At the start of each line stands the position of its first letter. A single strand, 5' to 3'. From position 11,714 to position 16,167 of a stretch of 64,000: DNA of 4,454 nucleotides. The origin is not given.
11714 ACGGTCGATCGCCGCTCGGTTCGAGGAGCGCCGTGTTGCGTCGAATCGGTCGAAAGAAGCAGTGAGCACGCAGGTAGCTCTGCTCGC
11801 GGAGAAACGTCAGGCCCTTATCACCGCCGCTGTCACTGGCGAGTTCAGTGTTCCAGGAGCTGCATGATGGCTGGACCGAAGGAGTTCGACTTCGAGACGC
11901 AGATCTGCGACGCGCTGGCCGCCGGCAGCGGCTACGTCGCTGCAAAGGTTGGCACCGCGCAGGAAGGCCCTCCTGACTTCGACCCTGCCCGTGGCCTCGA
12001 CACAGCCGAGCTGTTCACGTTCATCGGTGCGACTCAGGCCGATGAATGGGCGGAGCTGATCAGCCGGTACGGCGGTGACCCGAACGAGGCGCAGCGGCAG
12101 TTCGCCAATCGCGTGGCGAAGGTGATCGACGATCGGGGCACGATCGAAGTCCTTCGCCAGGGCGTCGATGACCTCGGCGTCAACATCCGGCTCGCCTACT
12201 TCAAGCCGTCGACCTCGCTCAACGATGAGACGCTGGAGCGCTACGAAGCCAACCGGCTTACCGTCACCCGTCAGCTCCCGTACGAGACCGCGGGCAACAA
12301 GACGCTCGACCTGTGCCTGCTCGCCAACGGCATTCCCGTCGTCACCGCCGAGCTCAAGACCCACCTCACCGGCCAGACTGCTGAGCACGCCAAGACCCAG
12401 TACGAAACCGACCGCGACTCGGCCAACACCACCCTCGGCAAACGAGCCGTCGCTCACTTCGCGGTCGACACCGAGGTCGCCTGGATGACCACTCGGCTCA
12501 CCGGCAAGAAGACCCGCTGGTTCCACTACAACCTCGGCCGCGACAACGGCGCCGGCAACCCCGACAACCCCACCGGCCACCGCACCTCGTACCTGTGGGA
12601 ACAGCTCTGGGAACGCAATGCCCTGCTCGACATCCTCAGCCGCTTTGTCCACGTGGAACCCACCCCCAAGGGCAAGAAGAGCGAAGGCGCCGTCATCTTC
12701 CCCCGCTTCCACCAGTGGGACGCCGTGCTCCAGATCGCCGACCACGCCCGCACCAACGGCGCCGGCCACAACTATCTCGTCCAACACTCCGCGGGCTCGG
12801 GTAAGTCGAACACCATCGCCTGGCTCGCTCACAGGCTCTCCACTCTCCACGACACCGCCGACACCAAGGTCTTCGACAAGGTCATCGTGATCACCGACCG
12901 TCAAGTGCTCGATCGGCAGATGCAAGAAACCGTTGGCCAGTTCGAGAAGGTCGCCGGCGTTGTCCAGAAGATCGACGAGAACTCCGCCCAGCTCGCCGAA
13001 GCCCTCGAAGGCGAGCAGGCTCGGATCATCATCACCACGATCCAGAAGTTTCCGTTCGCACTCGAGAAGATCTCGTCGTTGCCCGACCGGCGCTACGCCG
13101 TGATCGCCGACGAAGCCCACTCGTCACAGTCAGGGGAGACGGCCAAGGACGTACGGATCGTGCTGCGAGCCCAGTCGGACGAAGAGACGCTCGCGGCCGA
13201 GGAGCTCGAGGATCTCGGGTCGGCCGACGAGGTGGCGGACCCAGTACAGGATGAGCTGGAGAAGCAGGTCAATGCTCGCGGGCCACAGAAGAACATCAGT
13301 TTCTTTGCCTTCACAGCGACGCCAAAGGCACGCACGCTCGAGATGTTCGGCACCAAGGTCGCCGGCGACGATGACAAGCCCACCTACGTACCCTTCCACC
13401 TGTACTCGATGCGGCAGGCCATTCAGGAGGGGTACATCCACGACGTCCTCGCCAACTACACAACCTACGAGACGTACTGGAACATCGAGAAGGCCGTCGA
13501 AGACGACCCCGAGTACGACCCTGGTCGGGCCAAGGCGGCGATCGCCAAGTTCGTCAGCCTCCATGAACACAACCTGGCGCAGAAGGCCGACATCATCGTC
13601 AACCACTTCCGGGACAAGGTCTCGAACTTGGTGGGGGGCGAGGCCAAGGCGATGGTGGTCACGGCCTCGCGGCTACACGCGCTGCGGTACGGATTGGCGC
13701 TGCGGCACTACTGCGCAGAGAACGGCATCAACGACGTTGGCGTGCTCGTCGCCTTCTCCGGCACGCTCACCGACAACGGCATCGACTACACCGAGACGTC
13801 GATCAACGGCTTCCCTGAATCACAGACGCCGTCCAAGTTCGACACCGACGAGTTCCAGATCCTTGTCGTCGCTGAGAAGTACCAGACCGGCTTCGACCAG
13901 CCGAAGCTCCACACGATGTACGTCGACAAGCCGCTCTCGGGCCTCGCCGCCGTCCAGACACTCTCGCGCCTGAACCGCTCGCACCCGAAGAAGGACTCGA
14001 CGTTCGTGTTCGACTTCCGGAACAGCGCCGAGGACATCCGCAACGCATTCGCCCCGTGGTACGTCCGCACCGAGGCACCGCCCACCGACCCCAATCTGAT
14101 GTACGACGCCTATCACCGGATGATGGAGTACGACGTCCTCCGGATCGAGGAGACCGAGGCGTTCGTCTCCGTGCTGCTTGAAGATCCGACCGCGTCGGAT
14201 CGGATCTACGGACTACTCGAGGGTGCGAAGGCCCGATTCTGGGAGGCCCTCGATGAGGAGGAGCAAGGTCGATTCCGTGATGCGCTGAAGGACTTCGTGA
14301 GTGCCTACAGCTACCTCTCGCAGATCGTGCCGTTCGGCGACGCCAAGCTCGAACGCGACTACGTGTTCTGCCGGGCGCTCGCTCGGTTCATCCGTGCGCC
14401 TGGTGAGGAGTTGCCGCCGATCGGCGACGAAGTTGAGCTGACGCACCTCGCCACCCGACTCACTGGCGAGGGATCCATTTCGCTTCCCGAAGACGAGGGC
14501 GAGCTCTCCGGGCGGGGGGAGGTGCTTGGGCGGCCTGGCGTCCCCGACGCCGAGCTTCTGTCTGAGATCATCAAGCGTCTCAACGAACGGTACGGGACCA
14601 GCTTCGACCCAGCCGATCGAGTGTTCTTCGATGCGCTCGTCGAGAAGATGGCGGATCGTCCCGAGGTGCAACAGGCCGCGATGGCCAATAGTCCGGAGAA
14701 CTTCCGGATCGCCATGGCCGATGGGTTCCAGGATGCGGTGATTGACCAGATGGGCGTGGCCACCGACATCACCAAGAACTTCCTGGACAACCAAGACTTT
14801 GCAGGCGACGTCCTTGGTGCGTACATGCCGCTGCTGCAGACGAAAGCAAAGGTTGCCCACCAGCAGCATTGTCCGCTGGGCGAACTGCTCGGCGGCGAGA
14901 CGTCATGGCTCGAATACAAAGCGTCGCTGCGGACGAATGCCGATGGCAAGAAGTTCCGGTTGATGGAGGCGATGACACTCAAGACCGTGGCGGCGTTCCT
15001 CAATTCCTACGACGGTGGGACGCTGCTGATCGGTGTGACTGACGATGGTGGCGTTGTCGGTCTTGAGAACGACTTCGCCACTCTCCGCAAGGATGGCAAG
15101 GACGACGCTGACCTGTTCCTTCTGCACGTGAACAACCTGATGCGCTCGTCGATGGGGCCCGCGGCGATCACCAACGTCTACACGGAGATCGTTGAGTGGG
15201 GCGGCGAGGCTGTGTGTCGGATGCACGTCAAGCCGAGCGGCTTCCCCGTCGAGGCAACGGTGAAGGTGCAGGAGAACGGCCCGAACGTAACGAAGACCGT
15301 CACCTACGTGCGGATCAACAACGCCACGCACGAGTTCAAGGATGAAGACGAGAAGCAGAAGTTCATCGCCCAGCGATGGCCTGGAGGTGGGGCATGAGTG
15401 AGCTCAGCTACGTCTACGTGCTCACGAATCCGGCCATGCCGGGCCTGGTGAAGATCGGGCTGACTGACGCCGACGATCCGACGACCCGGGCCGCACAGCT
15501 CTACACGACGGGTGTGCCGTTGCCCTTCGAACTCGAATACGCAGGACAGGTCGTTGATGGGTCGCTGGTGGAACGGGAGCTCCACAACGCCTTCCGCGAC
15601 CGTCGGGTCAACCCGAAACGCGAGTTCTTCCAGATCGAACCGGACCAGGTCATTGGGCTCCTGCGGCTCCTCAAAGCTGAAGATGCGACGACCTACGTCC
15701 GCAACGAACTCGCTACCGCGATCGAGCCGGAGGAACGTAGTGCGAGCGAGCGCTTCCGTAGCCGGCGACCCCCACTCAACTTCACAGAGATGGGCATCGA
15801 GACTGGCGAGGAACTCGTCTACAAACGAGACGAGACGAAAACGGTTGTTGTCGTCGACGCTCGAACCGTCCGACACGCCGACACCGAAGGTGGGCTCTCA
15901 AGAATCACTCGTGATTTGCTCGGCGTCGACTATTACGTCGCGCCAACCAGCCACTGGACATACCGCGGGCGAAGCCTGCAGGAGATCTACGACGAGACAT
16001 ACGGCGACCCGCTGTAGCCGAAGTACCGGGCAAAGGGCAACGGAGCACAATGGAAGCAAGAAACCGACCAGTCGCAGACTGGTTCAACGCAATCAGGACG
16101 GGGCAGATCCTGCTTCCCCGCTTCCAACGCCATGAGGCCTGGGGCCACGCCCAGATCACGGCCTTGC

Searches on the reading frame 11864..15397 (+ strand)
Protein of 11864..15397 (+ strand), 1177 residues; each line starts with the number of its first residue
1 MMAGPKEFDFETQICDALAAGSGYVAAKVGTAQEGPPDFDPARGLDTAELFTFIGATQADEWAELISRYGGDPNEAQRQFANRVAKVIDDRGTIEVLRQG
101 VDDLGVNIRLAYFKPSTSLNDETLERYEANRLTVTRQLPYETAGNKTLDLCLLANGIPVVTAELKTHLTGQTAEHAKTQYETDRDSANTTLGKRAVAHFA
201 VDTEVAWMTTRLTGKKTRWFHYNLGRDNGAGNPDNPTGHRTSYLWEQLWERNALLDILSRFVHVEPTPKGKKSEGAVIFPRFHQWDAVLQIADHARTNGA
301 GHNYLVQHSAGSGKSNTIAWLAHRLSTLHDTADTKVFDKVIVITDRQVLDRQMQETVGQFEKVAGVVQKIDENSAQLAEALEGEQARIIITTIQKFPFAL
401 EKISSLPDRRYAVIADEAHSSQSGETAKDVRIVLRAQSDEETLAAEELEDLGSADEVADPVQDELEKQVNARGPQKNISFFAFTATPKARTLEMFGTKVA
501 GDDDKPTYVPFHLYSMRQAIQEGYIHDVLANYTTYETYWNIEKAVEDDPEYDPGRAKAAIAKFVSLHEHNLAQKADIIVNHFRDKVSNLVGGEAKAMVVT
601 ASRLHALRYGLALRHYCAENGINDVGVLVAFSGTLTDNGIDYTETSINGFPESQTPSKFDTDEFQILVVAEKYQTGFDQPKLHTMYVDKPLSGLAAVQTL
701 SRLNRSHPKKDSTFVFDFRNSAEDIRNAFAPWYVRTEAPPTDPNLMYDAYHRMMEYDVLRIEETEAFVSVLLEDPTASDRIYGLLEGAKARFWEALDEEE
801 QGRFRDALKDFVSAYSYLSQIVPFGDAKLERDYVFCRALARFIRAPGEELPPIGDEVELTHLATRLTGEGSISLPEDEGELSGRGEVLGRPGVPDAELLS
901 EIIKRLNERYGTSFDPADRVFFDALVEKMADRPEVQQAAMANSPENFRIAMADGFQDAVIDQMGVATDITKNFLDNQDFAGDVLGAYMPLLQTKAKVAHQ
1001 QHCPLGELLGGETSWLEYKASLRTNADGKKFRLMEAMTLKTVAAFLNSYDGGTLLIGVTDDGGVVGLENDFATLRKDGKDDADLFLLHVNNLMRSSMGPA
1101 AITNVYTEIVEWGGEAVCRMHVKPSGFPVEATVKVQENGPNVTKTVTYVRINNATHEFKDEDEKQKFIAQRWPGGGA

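Call 6: search_protein_families(library=pfam, proteins=[window:11864-15397:+], max_evalue=0.01)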
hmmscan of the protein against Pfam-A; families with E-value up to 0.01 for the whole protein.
window:11864-15397:+ (1177 aa): 6 families
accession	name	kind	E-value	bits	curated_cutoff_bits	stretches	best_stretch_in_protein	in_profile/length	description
PF18766.7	SWI2_SNF2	-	4.3e-25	89.1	26.7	1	283-536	1-196/221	SWI2/SNF2 ATPase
PF04851.21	ResIII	-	4.1e-15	56.5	22.5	1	280-430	4-146/164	Type III restriction enzyme, res subunit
PF04326.19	SLFN_AlbA_2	-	1.4e-14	55.1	25.3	1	1012-1157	1-116/118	Schlafen, AlbA_2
PF04313.20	HSDR_N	-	4.7e-12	46.6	25.1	1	124-216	104-197/198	Type I restriction enzyme R protein N terminus (HSDR_N)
PF22679.2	T1R_D3-like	-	1.1e-11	45.8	27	1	661-720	98-158/158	Type I restriction enzyme subunit R domain 3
PF00270.35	DEAD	-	2.3e-08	34.4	26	1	300-492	13-164/167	DEAD/DEAH box helicase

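Call 7: search_protein_families(library=padloc, proteins=[window:11864-15397:+], max_evalue=0.01)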
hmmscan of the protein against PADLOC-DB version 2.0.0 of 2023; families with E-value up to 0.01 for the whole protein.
window:11864-15397:+ (1177 aa): 6 families
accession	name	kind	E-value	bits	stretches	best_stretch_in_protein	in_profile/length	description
PDLC03040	REase_I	-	1.4e-39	133.7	1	118-737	110-697/1029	Type I restriction enzyme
PDLC03048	REase_I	-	7.3e-33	111.7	2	127-431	98-393/976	Type I restriction enzyme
PDLC03041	REase_I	-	3.5e-18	63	2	659-723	670-735/1099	Type I restriction enzyme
PDLC03044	REase_I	-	2.3e-13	47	2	125-397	112-356/1034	Type I restriction enzyme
PDLC03045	REase_I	-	4.9e-11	39.3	2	124-431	112-408/995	Type I restriction enzyme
PDLC03046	REase_I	-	2.1e-09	33.9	1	660-729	670-742/1025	Type I restriction enzyme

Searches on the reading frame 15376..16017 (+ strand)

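Call 6: search_protein_families(library=pfam, proteins=[window:15376-16017:+], max_evalue=0.01)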
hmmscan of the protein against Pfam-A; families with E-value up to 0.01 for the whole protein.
window:15376-16017:+ (213 aa): 2 families
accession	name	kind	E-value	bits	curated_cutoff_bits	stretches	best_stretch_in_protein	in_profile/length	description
PF10544.15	T5orf172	-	5.1e-15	56.2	20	1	12-98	2-99/101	T5orf172 domain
PF13455.12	MUG113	-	6e-13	49.6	22.3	1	25-97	1-71/73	Meiotically up-regulated gene 113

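Call 7: search_protein_families(library=padloc, proteins=[window:15376-16017:+], max_evalue=0.01)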
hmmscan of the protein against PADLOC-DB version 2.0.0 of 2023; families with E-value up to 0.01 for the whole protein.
window:15376-16017:+ (213 aa): 6 families
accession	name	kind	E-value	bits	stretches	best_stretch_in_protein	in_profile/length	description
PDLC05041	PDC-S57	-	2.4e-69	231.2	1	7-209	1-207/212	-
PDLC05043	PDC-S57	-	1.8e-45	153.2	1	7-209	1-217/221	-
PDLC03977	PD-Lambda-1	-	4e-10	37.2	1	12-104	357-454/496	-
PDLC05042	PDC-S57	-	5.7e-10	37.2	1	8-98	5-98/245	-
PDLC03976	PD-Lambda-1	-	6.3e-08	29.9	1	12-92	358-443/491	-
PDLC05040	PDC-S57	-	0.00015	19.7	1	13-99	6-92/229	-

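Call 8: search_protein_families(library=ncbifam, proteins=[window:15376-16017:+], max_evalue=0.01)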
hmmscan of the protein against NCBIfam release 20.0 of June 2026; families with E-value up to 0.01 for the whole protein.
window:15376-16017:+ (213 aa): 0 families

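Call 85: search_protein_families(library=phrogs, proteins=[window:15376-16017:+], max_evalue=0.001)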
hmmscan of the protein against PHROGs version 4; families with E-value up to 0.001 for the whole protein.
window:15376-16017:+ (213 aa): 8 families
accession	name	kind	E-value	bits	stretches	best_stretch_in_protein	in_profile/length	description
phrog_16524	-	unknown function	8.4e-21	75.6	1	11-93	25-107/215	-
phrog_8430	-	unknown function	3.7e-18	66.5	1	8-96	292-380/439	-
phrog_36333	-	unknown function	5.1e-16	59.8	1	11-95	4-88/199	-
phrog_18781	-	unknown function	6.3e-16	59.4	1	7-164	3-162/222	-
phrog_5032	-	unknown function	4.5e-08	33.9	1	10-90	77-152/178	-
phrog_1847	-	unknown function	1.8e-07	31.4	1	12-100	351-444/474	-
phrog_15085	-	unknown function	1.3e-05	26.5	1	11-90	4-85/103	-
phrog_8130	-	unknown function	0.00089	19.4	0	7-106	176-269/434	-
